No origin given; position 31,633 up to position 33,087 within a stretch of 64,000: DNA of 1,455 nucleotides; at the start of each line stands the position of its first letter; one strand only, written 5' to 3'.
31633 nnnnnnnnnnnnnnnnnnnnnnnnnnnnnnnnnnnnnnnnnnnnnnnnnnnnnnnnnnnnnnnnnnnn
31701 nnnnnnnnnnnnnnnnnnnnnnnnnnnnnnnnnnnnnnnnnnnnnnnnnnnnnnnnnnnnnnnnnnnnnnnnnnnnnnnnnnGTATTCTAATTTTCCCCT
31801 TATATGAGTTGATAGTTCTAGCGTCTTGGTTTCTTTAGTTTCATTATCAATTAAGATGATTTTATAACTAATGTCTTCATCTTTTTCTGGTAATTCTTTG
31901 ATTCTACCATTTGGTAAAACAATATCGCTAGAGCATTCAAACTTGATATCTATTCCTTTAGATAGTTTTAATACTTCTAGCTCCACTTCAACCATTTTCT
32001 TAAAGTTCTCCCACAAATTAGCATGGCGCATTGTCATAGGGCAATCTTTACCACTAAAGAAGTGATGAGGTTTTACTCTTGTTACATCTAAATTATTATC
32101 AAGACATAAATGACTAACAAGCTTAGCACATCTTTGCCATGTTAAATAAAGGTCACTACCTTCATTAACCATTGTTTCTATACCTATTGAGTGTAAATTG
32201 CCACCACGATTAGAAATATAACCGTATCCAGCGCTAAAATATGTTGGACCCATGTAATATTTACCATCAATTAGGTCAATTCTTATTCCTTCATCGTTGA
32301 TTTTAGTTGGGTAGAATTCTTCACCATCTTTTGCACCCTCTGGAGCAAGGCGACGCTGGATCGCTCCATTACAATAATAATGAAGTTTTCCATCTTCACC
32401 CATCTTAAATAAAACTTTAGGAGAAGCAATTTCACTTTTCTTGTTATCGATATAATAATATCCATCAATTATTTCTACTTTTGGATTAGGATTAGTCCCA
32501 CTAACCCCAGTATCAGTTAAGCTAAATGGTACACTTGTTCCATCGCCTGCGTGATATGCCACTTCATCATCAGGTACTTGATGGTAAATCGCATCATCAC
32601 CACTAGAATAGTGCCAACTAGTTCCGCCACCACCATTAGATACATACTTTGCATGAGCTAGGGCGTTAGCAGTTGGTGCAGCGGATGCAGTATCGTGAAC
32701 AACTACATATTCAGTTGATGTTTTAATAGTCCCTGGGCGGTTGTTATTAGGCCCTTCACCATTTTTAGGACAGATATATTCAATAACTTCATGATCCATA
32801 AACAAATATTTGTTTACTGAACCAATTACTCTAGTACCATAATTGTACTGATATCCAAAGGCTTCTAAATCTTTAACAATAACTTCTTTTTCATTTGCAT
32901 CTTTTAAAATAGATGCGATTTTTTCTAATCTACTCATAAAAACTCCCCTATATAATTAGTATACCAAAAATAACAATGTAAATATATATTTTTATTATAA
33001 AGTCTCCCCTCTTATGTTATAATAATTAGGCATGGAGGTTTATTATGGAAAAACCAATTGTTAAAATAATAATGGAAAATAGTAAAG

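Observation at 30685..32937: Single ORF fusing a peptidoglycan amidase (Amidase_2) to an aldo/keto reductase with a 4Fe-4S tail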

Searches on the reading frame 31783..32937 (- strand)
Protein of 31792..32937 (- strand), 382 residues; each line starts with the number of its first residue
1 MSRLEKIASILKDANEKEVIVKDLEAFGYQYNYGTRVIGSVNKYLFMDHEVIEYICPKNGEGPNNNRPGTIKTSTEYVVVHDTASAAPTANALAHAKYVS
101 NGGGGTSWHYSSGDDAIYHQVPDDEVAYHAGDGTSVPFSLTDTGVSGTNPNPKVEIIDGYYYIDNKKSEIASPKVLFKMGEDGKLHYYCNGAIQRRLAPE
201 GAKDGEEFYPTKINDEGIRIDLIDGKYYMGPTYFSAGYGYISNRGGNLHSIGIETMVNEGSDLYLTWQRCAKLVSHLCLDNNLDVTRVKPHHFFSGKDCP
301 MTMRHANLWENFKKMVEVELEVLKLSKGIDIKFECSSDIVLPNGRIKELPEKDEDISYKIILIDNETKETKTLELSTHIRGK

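Call 35: search_solved_structures(query=window:31792-32937:-, max_evalue=0.01, show_alignments=2)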
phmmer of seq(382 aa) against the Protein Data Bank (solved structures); distinct sequences matched with E-value up to 0.01: 5.
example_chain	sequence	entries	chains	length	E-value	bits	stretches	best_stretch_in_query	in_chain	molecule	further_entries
3hmb_A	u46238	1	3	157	9.2e-22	80.7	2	64-134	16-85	N-acetylmuramoyl-L-alanine amidase xlyA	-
3rdr_A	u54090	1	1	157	1.2e-21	80.4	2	65-134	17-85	N-acetylmuramoyl-L-alanine amidase XlyA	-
2l47_A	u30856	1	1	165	2.1e-06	30.1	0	243-315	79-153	N-acetylmuramoyl-L-alanine amidase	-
1yb0_A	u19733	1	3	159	6.4e-06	28.5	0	243-315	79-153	prophage LambdaBa02, N-acetylmuramoyl-L-alanine amidase, family 2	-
2ar3_A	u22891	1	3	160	3.2e-05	26.3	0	243-315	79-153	prophage lambdaba02, n-acetylmuramoyl-l-alanine amidase, family 2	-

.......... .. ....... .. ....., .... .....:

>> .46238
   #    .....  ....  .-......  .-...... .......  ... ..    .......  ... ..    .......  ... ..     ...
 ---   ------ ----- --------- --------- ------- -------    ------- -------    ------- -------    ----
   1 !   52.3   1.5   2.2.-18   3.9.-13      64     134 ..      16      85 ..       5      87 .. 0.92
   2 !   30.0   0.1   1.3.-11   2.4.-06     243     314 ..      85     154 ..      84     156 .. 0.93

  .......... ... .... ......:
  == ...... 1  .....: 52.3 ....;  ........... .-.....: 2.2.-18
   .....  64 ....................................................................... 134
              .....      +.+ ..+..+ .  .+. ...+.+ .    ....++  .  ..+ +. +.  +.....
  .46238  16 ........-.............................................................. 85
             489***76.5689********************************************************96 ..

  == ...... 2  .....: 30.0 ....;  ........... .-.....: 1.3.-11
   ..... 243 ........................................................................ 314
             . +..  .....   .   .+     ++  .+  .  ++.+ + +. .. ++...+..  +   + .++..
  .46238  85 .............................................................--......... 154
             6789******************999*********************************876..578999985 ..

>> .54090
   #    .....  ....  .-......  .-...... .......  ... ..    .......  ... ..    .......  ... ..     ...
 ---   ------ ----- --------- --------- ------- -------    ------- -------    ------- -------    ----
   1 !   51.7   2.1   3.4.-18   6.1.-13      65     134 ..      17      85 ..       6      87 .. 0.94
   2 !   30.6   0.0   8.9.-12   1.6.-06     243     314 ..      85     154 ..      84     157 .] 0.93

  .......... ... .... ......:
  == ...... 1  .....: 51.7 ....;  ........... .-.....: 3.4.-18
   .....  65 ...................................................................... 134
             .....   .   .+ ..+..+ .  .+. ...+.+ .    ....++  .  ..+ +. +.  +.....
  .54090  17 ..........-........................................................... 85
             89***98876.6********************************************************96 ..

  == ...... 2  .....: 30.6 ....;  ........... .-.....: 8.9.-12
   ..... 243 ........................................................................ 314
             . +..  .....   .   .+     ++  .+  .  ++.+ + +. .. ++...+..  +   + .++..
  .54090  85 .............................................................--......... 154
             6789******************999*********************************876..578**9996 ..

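Call 51: predict_structure(alignment_id=A3)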
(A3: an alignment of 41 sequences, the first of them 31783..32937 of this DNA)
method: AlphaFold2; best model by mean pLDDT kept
length: 385 residues; sequences in the alignment: 41
mean_pLDDT: 93.7   pTM: 0.92
mean pLDDT of the five models: 93.7, 93.3, 92.7, 92.4, 91.6
residues with pLDDT >= 90: 323; 70-90: 53; 50-70: 9; < 50: 0
segments of 3 or more residues with pLDDT < 50: none
pLDDT, mean of each block of 10 residues (from residue 1): 95 98 95 97 98 86 72 95 93 95 88 98 93 81 98 97 98 93 88 84 90 96 97 91 92 97 98 99 97 94 97 99 97 97 96 97 97 97 78
secondary structure, 60 per line:
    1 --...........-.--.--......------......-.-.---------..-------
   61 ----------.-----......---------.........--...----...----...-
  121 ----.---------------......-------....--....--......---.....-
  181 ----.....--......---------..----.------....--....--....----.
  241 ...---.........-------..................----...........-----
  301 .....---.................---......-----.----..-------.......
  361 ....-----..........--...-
elements in order: H3-13 E21-26 E33-38 E77-82 H92-100 E110-112 E117-119 E141-146 E154-157 E160-163 E166-171 E175-179 E185-189 E192-197 E220-223 E226-229 E232-235 E240-243 E250-255 H263-280 E288-290 H291-295 H301-305 H309-325 E329-334 E354-364 E370-379

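Call 56: find_homologous_proteins(query=A4, max_evalue=1e-20)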
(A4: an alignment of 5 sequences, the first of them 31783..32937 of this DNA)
Query A4 (5 sequences) (385 aa, profile of the alignment): 697 proteins with E <= 1e-20 among 5846 candidates; the best 120 are listed.
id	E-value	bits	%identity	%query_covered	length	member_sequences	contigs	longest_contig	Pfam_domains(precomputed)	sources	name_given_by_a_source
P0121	3.0e-196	670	55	90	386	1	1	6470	PF01510.31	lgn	-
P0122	3.8e-195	666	50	96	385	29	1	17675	PF01510.31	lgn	-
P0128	1.4e-189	648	44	98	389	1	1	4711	PF01510.31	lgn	-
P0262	1.5e-179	615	54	94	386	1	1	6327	PF01510.31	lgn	-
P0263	1.2e-174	599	62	99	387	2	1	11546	PF01510.31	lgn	-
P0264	2.0e-173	595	51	99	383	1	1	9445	PF01510.31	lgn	-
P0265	5.8e-173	593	65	99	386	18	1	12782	PF01510.31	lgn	-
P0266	2.6e-172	591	65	95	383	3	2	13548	PF01510.31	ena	-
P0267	3.6e-172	591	64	99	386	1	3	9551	PF01510.31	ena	-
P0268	5.2e-172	590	64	99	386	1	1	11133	PF01510.31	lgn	-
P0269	4.1e-171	587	65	99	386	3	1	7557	PF01510.31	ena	-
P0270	7.1e-171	587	60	99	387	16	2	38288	PF01510.31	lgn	-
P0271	7.9e-171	586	64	99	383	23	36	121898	PF01510.31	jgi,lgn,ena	-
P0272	3.0e-170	585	51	98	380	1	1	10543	PF01510.31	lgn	-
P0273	2.2e-169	582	65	98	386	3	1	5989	PF01510.31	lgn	-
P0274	3.5e-169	581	53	98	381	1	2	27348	PF01510.31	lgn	-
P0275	1.8e-168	579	64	95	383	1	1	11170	PF01510.31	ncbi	-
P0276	3.5e-168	578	68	97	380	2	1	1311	PF01510.31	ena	-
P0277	5.7e-168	577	53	91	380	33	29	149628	PF01510.31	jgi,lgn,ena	-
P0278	8.0e-168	576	63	98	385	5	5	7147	PF01510.31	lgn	-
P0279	1.4e-167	576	53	98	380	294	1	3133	PF01510.31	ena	-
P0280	1.3e-165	569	53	97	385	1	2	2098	PF01510.31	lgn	-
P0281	1.4e-165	569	50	94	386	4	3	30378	PF01510.31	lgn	-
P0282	2.9e-165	568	52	98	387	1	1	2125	PF01510.31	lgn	-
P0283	6.1e-165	567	53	95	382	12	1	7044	PF01510.31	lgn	-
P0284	4.6e-164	564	55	99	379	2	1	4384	PF01510.31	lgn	-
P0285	1.1e-163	563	52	98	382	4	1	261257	PF01510.31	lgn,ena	-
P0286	1.5e-163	562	53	95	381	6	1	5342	PF01510.31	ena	-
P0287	2.5e-163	562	53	96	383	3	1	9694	PF01510.31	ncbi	-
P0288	5.9e-163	560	49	95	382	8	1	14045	PF01510.31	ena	-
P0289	9.2e-163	560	50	98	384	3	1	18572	PF01510.31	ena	-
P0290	1.9e-162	559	52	95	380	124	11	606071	PF01510.31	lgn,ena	-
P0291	1.3e-161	556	55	89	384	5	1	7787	PF01510.31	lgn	-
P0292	1.4e-161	556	55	95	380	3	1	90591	PF01510.31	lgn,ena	-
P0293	2.5e-161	555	56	99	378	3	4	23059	PF01510.31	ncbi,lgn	-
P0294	2.0e-160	552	56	99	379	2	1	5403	PF01510.31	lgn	-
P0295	2.8e-160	552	48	98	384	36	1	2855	PF01510.31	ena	-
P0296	3.3e-160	551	52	95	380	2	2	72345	PF01510.31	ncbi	-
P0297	5.4e-160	551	56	95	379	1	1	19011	PF01510.31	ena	-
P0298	1.2e-159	550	57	97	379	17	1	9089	PF01510.31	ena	-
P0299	4.6e-159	548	50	99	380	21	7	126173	PF01510.31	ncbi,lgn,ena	-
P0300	5.2e-159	547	56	97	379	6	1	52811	PF01510.31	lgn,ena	-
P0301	1.7e-158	546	53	94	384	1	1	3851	PF01510.31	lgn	-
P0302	1.0e-157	543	50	99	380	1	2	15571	PF01510.31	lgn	-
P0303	1.0e-157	543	53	96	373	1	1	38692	PF01510.31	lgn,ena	-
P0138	2.5e-157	542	52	79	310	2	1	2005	PF01510.31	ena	-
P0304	1.1e-155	537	51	94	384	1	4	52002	PF01510.31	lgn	-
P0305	1.8e-154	533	54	86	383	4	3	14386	PF01510.31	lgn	-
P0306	7.8e-154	530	48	98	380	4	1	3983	PF01510.31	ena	-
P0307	8.5e-154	530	48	99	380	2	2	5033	PF01510.31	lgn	-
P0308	1.2e-153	530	48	99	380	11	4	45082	PF01510.31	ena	-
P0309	2.0e-153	529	50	99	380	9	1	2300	PF01510.31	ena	-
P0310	1.4e-151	523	47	99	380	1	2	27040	PF01510.31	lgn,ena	-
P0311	1.7e-148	513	53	84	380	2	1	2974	PF01510.31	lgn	-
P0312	1.7e-148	513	49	95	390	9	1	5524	PF01510.31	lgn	-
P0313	2.5e-148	512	54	88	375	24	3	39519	PF01510.31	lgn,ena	-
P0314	6.1e-148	511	49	98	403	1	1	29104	PF01510.31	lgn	-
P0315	3.2e-147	509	49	97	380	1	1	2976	PF01510.31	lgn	-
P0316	4.0e-147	508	48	93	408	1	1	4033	PF01510.31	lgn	-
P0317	4.6e-146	505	50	97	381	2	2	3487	PF01510.31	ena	-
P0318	4.4e-145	502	48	97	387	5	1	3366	PF01510.31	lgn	-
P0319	5.9e-145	501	48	93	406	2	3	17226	PF01510.31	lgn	-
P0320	7.6e-145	501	48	99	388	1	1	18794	PF01510.31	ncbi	-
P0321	9.1e-145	501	47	93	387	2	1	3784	PF01510.31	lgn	-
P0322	2.9e-144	499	48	95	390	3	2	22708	PF01510.31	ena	-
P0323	6.8e-144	498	51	95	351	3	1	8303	PF01510.31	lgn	-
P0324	7.0e-144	498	48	96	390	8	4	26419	PF01510.31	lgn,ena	-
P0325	1.7e-143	496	47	96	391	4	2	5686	PF01510.31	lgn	-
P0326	5.2e-143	495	52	94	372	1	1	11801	PF01510.31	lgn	-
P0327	1.5e-141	490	50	97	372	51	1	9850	PF01510.31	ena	-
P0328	5.3e-141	488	51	96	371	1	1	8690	PF01510.31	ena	-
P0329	9.2e-141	487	50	96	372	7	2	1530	PF01510.31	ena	-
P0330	1.3e-140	487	52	88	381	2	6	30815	PF01510.31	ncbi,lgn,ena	-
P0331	1.2e-139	484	50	94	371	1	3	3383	PF01510.31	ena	-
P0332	1.6e-138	480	53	86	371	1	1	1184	PF01510.31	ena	-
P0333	1.5e-137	477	50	96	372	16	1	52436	PF01510.31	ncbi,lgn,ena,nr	ncbi:MAG: N-acetylmuramoyl-L-alanine amidase [Bacilli bacterium]|nr:N-acetylmuramoyl-L-alanine amida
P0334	1.5e-137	477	49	94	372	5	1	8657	PF01510.31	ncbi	-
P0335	4.0e-137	475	50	96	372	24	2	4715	PF01510.31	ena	-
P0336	3.0e-136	473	58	74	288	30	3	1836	PF01510.31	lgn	-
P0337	1.0e-135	471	48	96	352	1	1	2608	PF01510.31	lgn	-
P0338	1.6e-134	467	51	98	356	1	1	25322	PF01510.31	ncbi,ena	-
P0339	2.6e-134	466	49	95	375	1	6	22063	PF01510.31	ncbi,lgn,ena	-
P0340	1.3e-127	444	49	96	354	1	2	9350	PF01510.31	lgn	-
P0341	9.0e-114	399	44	99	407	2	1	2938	PF01510.31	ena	-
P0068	1.3e-112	395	44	99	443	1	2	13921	PF01510.31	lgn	-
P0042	9.1e-111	389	45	94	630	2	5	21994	PF26182.1,PF01510.31,PF22359.3,PF02368.25,PF26918.1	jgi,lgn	-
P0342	2.0e-109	384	46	98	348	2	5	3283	PF01510.31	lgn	-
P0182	3.7e-107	377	46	93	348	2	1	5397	PF01510.31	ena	-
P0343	4.2e-105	370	43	96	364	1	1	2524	PF01510.31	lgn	-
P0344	4.9e-105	370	42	97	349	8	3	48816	PF01510.31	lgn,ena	-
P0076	4.6e-104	367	42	97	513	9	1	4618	PF01510.31,PF22359.3,PF02368.25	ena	-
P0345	1.9e-102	361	44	93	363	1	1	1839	PF01510.31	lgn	-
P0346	2.0e-102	361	42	96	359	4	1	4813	PF01510.31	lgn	-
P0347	4.4e-102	360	41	95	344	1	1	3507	PF01510.31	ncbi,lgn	-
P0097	2.5e-101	358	43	90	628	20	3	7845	PF26182.1,PF01510.31,PF02368.25,PF20578.5,PF26918.1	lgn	-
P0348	3.9e-101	357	42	94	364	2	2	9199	PF01510.31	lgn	-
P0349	1.5e-100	355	43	92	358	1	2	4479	PF01510.31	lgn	-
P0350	4.7e-100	353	43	92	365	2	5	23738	PF01510.31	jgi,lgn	jgi:N-acetylmuramoyl-L-alanine amidase CwlA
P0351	6.2e-100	353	43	93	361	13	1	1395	PF01510.31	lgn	-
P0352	8.5e-100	353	44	92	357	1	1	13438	PF01510.31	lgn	-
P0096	1.1e-99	352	42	90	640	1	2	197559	PF26182.1,PF01510.31,PF22359.3,PF02368.25,PF20578.5,PF26918.1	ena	-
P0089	8.2e-99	349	44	95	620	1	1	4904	PF01510.31,PF02368.25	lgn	-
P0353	1.1e-98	349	43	96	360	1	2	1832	PF01510.31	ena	-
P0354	1.5e-98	348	43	96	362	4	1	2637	PF01510.31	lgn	-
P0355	2.7e-98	348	44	90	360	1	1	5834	PF01510.31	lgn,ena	-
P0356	3.4e-98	347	42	91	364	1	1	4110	PF01510.31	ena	-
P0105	9.1e-98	346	41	91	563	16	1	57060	PF26182.1,PF01510.31,PF02368.25,PF20578.5,PF26918.1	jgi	-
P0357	1.2e-97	346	41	97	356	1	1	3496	PF01510.31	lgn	-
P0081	1.6e-97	345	45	91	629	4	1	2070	PF26182.1,PF01510.31,PF02368.25,PF26918.1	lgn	-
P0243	2.1e-97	345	43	91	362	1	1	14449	PF01510.31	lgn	-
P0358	3.6e-97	344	41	95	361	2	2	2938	PF01510.31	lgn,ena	-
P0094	7.8e-97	343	43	91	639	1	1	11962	PF26182.1,PF01510.31,PF02368.25,PF20578.5,PF26918.1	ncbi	-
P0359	1.3e-96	342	41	90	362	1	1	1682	PF01510.31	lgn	-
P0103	3.4e-96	341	42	92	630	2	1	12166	PF01510.31,PF02368.25,PF26918.1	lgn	-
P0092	1.3e-95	339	43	89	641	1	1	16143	PF26182.1,PF01510.31,PF02368.25,PF20578.5,PF26918.1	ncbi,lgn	ncbi:MAG: Ig-like domain-containing protein [Bacilli bacterium]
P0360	7.3e-95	336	41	95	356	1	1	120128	PF01510.31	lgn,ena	-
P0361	7.9e-95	336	37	95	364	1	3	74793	PF01510.31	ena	-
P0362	8.6e-95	336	42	94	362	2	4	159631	PF01510.31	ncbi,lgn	-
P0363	3.8e-94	334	39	97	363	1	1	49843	PF01510.31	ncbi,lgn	-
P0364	3.9e-94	334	40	98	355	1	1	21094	PF01510.31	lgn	-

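Call 57: find_encoding_contigs(protein=P0271, flank=10000, max_places=5)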
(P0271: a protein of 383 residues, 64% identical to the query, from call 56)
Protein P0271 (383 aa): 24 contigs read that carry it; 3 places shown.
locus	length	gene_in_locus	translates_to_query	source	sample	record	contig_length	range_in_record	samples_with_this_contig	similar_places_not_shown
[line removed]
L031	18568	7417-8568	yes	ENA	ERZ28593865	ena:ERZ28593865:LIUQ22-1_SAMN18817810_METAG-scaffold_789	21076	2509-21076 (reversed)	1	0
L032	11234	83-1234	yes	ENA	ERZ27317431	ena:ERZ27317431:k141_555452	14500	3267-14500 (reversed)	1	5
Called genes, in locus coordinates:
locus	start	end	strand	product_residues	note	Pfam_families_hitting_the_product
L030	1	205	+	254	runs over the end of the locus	PF13476:AAA_23 (weak), PF00005:ABC_tran, PF13304:AAA_21 (faint), PF12399:BCA_ABC_TP_C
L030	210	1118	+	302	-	PF02463:SMC_N (faint), PF09818:ABC_ATPase (faint), PF00005:ABC_tran, PF13175:AAA_15, PF13401:AAA_22 (faint), PF13304:AAA_21 (weak)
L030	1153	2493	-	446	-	PF07907:YibE_F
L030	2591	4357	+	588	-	PF03648:Glyco_hydro_67N (weak), PF16126:DUF4838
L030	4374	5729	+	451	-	PF09903:DUF2130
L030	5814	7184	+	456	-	PF01554:MatE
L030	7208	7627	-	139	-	PF02698:DUF218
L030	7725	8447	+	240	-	PF00132:Hexapep (faint), PF25087:GMPPB_C (faint)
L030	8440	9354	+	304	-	PF00291:PALP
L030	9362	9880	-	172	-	PF00160:Pro_isomerase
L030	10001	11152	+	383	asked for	PF01510:Amidase_2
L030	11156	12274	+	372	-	PF00248:Aldo_ket_red, PF13746:Fer4_18 (faint), PF13183:Fer4_8 (faint), PF13187:Fer4_9, PF13534:Fer4_17 (weak)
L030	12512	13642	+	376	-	PF00144:Beta-lactamase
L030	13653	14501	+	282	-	PF01625:PMSR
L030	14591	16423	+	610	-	PF22645:GKRP_SIS_N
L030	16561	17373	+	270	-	PF00924:MS_channel_2nd, PF21082:MS_channel_3rd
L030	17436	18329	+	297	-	PF00294:PfkB, PF08543:Phos_pyr_kin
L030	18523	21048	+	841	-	PF00317:Ribonuc_red_lgN (faint), PF02867:Ribonuc_red_lgC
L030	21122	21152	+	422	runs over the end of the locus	PF13167:GTP-bdg_N, PF16360:GTP-bdg_M, PF00009:GTP_EFTU (faint), PF01926:MMR_HSR1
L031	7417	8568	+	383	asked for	PF01510:Amidase_2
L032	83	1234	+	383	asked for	PF01510:Amidase_2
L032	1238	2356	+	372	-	PF00248:Aldo_ket_red, PF13746:Fer4_18 (faint), PF13183:Fer4_8 (faint), PF13187:Fer4_9, PF13534:Fer4_17 (weak)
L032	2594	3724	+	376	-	PF00144:Beta-lactamase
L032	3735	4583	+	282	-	PF01625:PMSR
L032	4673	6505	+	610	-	PF22645:GKRP_SIS_N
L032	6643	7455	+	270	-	PF00924:MS_channel_2nd, PF21082:MS_channel_3rd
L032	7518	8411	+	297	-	PF00294:PfkB, PF08543:Phos_pyr_kin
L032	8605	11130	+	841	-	PF00317:Ribonuc_red_lgN (faint), PF02867:Ribonuc_red_lgC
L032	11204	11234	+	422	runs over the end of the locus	PF13167:GTP-bdg_N, PF16360:GTP-bdg_M, PF00009:GTP_EFTU (faint), PF01926:MMR_HSR1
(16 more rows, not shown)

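Call 62: find_related_loci(query=A4, collection=metagenome_contigs, flank=6000)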
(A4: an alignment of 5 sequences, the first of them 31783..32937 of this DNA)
Query A4 (385 aa) in metagenome_contigs; peptide patterns used: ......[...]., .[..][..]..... (x = any residue, [..] = any of these).
130 stretches matched a pattern; 63 encode a relative of the query (tblastn E <= 1e-3); 63 distinct loci.
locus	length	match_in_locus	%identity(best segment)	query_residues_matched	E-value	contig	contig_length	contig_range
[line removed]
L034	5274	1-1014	66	49-382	3e-149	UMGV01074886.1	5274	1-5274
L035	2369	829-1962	56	1-380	1e-137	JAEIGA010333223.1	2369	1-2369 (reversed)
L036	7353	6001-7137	53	1-379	9e-122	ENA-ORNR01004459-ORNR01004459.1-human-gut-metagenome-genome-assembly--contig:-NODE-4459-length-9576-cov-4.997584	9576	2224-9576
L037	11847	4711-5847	53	1-379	1e-121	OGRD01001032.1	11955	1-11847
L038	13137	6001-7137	53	1-379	1e-121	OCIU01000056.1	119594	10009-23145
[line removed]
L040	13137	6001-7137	53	1-379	1e-121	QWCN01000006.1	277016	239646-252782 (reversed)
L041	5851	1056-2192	53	1-379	2e-121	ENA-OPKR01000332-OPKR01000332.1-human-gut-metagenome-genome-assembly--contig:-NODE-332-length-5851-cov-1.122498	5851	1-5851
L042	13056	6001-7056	54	14-364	2e-119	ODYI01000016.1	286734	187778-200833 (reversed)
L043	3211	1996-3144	50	1-383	2e-122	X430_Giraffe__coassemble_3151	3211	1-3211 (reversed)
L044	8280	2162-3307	50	1-382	2e-117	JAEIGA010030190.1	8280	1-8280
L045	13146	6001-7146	48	1-379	1e-116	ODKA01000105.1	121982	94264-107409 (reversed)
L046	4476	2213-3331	50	3-373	7e-117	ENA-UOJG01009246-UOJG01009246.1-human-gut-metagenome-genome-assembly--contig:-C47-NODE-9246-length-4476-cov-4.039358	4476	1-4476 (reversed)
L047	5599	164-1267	50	2-370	3e-115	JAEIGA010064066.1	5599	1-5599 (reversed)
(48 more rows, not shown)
